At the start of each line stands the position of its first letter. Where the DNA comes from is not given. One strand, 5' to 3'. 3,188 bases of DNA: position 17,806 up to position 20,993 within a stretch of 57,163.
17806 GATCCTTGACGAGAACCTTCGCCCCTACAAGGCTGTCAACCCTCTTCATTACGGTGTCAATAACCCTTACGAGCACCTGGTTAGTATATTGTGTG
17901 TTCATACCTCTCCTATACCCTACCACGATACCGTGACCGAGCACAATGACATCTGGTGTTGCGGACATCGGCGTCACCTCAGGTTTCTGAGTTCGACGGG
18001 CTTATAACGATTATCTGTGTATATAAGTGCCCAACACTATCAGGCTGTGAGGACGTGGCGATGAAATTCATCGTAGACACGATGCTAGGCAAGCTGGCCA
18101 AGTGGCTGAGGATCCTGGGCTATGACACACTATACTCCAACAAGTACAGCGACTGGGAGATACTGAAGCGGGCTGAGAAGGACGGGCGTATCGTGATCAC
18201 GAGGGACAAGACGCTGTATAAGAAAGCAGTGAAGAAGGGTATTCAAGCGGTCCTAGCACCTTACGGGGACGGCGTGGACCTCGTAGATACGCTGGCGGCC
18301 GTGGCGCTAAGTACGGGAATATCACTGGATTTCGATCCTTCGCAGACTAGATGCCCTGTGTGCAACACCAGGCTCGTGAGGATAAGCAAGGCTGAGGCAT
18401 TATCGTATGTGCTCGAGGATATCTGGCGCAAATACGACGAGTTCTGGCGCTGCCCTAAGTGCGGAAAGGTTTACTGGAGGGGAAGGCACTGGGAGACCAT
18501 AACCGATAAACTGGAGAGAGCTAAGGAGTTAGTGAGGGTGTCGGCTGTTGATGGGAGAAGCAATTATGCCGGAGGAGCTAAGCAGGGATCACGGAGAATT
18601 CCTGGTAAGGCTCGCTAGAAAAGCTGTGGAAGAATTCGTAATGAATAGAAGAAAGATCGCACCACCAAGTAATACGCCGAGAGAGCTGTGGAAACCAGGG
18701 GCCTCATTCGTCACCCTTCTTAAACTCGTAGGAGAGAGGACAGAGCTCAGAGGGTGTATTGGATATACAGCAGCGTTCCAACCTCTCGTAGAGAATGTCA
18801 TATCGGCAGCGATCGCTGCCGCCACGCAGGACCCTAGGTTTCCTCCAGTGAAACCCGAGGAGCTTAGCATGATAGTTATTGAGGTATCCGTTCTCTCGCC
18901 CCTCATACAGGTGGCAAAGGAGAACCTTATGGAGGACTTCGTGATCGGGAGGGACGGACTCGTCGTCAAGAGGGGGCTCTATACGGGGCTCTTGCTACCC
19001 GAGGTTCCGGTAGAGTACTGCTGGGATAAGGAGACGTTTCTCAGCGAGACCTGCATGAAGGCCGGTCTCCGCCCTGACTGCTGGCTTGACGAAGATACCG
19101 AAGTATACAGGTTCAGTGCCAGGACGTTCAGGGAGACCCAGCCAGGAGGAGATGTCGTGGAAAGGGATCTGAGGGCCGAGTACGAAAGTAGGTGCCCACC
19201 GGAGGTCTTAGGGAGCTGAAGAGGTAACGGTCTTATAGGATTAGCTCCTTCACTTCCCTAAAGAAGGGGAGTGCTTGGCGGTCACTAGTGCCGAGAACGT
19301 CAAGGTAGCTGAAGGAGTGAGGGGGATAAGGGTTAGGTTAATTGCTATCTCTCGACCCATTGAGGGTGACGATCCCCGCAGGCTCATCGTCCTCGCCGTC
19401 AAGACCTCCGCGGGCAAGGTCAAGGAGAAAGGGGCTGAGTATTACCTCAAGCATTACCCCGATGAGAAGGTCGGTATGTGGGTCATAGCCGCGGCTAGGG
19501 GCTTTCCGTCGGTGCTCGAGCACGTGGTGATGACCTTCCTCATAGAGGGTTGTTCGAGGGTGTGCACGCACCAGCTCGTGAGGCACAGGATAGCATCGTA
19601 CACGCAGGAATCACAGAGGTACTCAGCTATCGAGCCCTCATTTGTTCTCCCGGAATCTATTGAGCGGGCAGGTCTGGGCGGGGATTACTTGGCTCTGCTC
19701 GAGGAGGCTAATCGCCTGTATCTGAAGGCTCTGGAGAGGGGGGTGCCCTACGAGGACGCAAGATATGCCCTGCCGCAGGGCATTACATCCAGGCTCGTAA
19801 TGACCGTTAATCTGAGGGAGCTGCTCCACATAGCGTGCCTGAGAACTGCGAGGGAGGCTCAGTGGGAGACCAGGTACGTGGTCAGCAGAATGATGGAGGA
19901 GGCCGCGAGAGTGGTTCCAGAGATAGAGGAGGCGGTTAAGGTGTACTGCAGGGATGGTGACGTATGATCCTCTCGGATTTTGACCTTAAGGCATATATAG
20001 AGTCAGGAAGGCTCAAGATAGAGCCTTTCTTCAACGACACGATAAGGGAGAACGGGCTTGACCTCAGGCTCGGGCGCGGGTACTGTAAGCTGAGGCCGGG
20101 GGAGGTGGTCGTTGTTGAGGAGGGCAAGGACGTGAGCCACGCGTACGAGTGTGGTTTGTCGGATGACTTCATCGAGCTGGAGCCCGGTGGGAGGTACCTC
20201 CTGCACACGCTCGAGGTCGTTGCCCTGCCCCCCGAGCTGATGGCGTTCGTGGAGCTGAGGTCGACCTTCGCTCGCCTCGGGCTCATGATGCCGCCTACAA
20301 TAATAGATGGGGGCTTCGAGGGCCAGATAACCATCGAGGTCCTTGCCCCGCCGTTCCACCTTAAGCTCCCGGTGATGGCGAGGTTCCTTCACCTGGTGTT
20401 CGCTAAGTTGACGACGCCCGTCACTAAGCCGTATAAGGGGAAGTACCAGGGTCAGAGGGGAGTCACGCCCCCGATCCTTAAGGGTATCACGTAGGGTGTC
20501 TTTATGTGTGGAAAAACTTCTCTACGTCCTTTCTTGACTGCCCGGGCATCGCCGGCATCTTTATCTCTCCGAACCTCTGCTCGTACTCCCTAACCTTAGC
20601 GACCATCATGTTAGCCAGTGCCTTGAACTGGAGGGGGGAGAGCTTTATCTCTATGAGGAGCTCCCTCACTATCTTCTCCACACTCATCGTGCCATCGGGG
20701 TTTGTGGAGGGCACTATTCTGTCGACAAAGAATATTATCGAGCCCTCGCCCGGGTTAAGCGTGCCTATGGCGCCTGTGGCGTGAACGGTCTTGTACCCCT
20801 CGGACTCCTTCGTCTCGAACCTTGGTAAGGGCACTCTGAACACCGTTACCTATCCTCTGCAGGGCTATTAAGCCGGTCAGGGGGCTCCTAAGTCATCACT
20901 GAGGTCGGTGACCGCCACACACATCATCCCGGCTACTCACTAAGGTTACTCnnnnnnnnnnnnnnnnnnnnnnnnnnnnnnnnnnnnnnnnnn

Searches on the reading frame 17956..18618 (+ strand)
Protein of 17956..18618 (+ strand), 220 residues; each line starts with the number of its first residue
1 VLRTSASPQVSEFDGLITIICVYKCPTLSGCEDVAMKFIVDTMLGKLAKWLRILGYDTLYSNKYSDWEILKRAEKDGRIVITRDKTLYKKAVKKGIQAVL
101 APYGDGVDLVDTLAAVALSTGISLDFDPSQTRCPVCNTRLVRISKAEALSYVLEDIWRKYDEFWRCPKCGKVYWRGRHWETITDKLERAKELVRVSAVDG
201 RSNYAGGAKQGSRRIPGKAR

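Call 48: search_protein_families(library=pfam, proteins=[window:17956-18618:+], max_evalue=0.001)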
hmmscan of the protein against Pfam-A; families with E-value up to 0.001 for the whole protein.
window:17956-18618:+ (220 aa): 2 families
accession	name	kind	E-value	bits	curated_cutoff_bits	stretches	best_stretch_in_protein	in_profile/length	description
PF01927.22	Mut7-C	-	2e-45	154.9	23.3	1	36-185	1-145/146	Mut7-C RNAse domain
PF18480.7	DUF5615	-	1.9e-05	24.9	23.8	1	36-87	1-58/110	Domain of unknown function (DUF5615)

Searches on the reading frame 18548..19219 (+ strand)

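Call 48: search_protein_families(library=pfam, proteins=[window:18548-19219:+], max_evalue=0.001)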
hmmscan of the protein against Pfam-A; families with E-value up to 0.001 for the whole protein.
window:18548-19219:+ (223 aa): 1 family
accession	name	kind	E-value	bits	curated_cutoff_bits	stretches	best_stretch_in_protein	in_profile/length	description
PF01871.22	AMMECR1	-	4.9e-54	182.8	25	1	20-194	1-168/168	AMMECR1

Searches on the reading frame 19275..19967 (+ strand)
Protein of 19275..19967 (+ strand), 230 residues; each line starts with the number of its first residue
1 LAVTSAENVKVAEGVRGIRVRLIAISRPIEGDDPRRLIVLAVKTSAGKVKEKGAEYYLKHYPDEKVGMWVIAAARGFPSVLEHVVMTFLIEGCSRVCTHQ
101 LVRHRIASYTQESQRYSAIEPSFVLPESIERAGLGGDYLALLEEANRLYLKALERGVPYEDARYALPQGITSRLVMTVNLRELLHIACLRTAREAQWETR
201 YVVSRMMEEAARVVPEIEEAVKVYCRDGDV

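Call 48: search_protein_families(library=pfam, proteins=[window:19275-19967:+], max_evalue=0.001)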
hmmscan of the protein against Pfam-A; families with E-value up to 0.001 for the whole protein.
window:19275-19967:+ (230 aa): 1 family
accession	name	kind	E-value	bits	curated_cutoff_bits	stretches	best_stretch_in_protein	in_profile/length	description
PF02511.20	Thy1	-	9.7e-52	176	24.8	1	33-216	8-191/191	Thymidylate synthase complementing protein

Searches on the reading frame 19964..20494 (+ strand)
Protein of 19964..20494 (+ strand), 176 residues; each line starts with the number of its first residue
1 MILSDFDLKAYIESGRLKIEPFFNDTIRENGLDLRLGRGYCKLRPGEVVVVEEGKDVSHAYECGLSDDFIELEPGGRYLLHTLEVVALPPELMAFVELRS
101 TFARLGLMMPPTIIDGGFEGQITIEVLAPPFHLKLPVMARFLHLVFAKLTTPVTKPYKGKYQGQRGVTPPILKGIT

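Call 48: search_protein_families(library=pfam, proteins=[window:19964-20494:+], max_evalue=0.001)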
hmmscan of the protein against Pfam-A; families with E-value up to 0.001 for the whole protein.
window:19964-20494:+ (176 aa): 3 families
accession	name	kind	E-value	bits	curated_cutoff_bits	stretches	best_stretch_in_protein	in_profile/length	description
PF22769.1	DCD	-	5.9e-26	91.8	27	1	2-148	1-152/153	dCTP deaminase-like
PF06559.16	DCD_N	-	2.7e-05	24.5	21.4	1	2-109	4-115/164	2'-deoxycytidine 5'-triphosphate deaminase (DCD) N-terminal domain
PF00692.24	dUTPase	-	0.0006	20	22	1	71-159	25-114/129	dUTPase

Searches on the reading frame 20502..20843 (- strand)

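Call 48: search_protein_families(library=pfam, proteins=[window:20502-20843:-], max_evalue=0.001)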
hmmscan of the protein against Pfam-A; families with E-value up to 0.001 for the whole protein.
window:20502-20843:- (113 aa): 1 family
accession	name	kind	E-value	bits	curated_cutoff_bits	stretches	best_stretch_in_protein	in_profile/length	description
PF11950.13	DUF3467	-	1.1e-07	32.2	25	1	13-96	20-92/92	Protein of unknown function (DUF3467)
